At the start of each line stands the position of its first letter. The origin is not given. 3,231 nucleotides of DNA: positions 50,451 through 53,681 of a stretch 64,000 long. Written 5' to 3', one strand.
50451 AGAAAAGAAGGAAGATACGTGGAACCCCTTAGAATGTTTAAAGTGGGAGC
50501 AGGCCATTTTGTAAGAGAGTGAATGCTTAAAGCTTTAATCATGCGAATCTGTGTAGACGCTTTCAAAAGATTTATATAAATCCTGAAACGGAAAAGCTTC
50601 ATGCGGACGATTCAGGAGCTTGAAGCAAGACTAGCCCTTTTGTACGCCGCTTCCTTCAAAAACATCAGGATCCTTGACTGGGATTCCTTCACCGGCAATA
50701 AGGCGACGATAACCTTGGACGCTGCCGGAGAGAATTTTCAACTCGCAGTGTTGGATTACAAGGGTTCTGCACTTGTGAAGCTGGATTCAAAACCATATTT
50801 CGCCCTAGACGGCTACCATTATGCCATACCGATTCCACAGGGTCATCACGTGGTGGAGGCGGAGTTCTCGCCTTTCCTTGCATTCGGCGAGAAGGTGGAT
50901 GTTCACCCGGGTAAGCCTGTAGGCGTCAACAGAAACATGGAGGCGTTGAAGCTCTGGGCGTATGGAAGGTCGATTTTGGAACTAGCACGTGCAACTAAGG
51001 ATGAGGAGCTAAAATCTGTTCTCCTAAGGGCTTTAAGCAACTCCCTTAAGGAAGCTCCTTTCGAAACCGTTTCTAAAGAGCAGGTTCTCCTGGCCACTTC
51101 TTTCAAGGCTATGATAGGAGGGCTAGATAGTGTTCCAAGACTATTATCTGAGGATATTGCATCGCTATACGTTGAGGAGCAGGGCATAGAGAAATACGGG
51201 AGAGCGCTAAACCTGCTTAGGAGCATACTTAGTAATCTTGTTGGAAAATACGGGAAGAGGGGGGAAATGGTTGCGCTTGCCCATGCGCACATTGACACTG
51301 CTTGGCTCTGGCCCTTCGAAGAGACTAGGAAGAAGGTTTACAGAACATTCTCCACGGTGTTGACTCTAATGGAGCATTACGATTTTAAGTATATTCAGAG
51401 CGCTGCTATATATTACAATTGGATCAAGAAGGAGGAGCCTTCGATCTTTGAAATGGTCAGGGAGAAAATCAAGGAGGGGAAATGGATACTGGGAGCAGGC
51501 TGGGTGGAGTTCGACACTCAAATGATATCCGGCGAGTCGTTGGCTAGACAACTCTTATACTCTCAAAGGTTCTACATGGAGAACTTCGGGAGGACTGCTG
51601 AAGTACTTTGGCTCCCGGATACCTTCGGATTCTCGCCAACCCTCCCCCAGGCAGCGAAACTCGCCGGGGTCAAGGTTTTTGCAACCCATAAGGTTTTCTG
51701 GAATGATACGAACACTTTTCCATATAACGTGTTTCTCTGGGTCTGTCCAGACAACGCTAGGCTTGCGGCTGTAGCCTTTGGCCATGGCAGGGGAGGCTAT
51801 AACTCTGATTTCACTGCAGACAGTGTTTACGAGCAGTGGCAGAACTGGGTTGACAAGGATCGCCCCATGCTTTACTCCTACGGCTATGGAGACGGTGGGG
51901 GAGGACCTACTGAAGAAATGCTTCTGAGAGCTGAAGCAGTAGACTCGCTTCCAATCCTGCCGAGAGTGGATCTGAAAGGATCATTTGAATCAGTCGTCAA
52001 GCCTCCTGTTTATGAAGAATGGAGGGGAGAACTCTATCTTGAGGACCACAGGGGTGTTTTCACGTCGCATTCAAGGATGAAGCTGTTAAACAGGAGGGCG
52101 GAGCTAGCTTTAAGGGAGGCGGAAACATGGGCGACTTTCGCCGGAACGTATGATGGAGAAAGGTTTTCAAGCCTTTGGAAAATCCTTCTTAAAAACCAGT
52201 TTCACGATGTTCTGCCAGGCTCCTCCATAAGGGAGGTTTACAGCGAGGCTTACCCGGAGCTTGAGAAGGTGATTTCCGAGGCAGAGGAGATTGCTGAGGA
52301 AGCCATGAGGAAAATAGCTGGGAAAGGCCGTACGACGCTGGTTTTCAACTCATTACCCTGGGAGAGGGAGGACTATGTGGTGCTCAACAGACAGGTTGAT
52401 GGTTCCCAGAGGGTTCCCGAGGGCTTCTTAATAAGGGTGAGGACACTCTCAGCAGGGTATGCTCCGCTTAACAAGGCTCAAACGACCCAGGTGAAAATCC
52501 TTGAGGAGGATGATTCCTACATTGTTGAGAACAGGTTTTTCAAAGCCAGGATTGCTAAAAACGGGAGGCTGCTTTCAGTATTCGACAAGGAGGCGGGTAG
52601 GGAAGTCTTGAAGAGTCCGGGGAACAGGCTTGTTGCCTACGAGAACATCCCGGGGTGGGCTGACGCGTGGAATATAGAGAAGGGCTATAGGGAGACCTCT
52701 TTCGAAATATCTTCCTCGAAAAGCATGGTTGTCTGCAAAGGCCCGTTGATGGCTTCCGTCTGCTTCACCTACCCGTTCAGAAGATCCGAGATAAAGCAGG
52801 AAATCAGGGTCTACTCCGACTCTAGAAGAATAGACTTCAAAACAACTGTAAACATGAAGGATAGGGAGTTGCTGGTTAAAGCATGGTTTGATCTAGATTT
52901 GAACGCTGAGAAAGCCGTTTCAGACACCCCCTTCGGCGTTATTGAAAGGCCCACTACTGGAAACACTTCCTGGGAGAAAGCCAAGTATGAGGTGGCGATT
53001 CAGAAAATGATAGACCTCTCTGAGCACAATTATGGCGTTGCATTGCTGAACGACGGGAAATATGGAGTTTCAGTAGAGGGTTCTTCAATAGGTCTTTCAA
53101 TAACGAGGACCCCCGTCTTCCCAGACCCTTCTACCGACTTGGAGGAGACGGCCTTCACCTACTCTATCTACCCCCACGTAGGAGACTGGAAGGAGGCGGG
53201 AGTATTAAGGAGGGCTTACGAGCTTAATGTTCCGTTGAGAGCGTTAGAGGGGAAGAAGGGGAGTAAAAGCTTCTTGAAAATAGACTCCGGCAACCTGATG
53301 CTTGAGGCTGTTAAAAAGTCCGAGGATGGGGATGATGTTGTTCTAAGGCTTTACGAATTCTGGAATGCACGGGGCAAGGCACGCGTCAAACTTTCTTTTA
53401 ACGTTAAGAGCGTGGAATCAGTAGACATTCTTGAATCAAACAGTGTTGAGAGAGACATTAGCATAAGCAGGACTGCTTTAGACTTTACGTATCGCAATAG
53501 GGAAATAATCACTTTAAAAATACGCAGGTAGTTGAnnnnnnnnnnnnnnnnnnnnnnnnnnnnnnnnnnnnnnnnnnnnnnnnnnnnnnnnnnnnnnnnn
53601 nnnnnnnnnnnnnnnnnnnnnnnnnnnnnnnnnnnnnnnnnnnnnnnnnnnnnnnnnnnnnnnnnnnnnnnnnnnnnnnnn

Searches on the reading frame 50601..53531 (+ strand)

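Call 47: search_protein_families(library=pfam, proteins=[window:50601-53531:+], max_evalue=0.00001)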
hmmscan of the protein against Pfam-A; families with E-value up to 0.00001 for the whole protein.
window:50601-53531:+ (976 aa): 4 families
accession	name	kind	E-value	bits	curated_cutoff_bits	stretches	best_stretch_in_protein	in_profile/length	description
PF01074.27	Glyco_hydro_38N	-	2.2e-70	237.6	25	1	223-458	2-245/270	Glycosyl hydrolases family 38 N-terminal domain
PF07748.19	Glyco_hydro_38C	-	2.1e-67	227.8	25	1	642-844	1-206/206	Glycosyl hydrolases family 38 C-terminal domain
PF09261.16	Alpha-mann_mid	-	3.2e-27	94.9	31.1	1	483-572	3-96/96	Alpha mannosidase middle domain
PF17677.7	Glyco_hydro38C2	-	4.3e-17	62.4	22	1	898-972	1-72/72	Glycosyl hydrolases family 38 C-terminal beta sandwich domain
